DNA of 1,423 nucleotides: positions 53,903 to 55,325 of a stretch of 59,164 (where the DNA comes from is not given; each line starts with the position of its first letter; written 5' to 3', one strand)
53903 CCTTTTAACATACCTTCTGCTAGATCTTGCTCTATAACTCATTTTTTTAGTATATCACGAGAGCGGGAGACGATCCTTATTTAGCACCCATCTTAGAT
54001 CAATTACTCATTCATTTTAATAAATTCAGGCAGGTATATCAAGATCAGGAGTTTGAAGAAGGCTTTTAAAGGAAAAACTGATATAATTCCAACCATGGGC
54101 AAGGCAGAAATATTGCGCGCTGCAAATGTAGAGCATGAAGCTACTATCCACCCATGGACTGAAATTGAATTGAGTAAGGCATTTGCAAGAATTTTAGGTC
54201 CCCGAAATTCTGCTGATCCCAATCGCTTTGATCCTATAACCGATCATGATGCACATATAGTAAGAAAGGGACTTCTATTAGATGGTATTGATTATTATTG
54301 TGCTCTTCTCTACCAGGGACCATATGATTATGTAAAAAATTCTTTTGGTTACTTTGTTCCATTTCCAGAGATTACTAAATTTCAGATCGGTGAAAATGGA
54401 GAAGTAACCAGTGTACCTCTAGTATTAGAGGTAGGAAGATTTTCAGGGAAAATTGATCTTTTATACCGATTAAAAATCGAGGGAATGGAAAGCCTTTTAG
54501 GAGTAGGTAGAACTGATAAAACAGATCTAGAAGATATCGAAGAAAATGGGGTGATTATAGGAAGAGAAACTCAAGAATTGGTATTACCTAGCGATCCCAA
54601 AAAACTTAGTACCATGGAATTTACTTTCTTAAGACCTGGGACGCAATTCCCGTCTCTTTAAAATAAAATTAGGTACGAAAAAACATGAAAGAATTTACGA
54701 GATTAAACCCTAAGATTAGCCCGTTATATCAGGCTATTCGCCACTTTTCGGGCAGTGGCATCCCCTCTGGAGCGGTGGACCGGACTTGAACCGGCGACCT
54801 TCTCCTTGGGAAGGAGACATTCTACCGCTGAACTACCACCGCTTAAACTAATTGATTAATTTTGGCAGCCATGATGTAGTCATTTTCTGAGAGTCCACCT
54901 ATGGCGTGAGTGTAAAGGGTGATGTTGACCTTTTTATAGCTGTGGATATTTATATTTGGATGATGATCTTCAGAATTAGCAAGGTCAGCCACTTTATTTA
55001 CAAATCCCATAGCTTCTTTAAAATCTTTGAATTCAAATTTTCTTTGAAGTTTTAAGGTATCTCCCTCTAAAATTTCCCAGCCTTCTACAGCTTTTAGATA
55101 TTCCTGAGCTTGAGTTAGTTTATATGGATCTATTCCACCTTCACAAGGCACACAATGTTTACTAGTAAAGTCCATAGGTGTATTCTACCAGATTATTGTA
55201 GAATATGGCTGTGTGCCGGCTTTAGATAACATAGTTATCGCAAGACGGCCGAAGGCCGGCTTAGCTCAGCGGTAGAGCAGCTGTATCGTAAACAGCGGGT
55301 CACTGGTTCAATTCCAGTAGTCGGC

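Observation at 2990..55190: Recurrent extended -10 promoters 6-8 nt upstream of ATG codons: evidence for widespread leaderless mRNAs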

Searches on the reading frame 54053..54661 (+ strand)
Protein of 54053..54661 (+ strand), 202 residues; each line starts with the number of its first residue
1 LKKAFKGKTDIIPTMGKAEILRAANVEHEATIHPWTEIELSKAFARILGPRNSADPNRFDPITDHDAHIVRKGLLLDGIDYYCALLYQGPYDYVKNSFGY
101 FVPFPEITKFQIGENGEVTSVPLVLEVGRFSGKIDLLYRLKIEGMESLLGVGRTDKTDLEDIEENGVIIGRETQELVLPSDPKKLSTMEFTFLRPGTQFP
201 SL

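Call 6: search_protein_families(library=ncbifam, proteins=[window:54095-54661:+])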
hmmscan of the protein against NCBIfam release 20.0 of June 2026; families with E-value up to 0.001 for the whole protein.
window:54095-54661:+ (188 aa): 0 families

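Call 55: search_protein_families(library=pfam, proteins=[window:54095-54661:+], max_evalue=0.00001)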
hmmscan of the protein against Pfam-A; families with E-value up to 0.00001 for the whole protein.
window:54095-54661:+ (188 aa): 0 families

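Call 78: find_homologous_proteins(query=window:54053-54661:+, max_evalue=0.00001)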
Query window:54053-54661:+ (202 aa): 1 proteins with E <= 0.00001 among 136 candidates.
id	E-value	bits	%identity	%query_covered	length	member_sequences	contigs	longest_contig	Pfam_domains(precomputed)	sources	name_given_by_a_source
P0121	1.9e-121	421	100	93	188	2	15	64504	-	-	-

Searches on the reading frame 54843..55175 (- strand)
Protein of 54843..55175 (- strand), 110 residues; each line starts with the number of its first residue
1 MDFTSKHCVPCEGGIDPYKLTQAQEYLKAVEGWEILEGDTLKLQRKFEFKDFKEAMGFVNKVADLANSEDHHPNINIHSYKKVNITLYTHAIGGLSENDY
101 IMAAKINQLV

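Call 6: search_protein_families(library=ncbifam, proteins=[window:54843-55175:-])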
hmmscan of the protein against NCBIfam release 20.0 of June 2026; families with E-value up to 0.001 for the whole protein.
window:54843-55175:- (110 aa): 5 families
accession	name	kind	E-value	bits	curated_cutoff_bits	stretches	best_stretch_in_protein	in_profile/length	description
NF002019.0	PRK00823.1-4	equivalog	1.7e-33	115.2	137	1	2-109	6-111/116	4a-hydroxytetrahydrobiopterin dehydratase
NF002016.0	PRK00823.1-1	equivalog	9e-29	99.9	133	1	4-110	5-111/113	4a-hydroxytetrahydrobiopterin dehydratase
NF002018.0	PRK00823.1-3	equivalog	1.9e-23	82.3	108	1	21-109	9-95/98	4a-hydroxytetrahydrobiopterin dehydratase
NF002017.0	PRK00823.1-2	equivalog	3.4e-23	81.5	80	1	22-109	9-92/94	4a-hydroxytetrahydrobiopterin dehydratase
NF002020.0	PRK00823.1-5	equivalog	6.4e-18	64.9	146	1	19-108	16-103/111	4a-hydroxytetrahydrobiopterin dehydratase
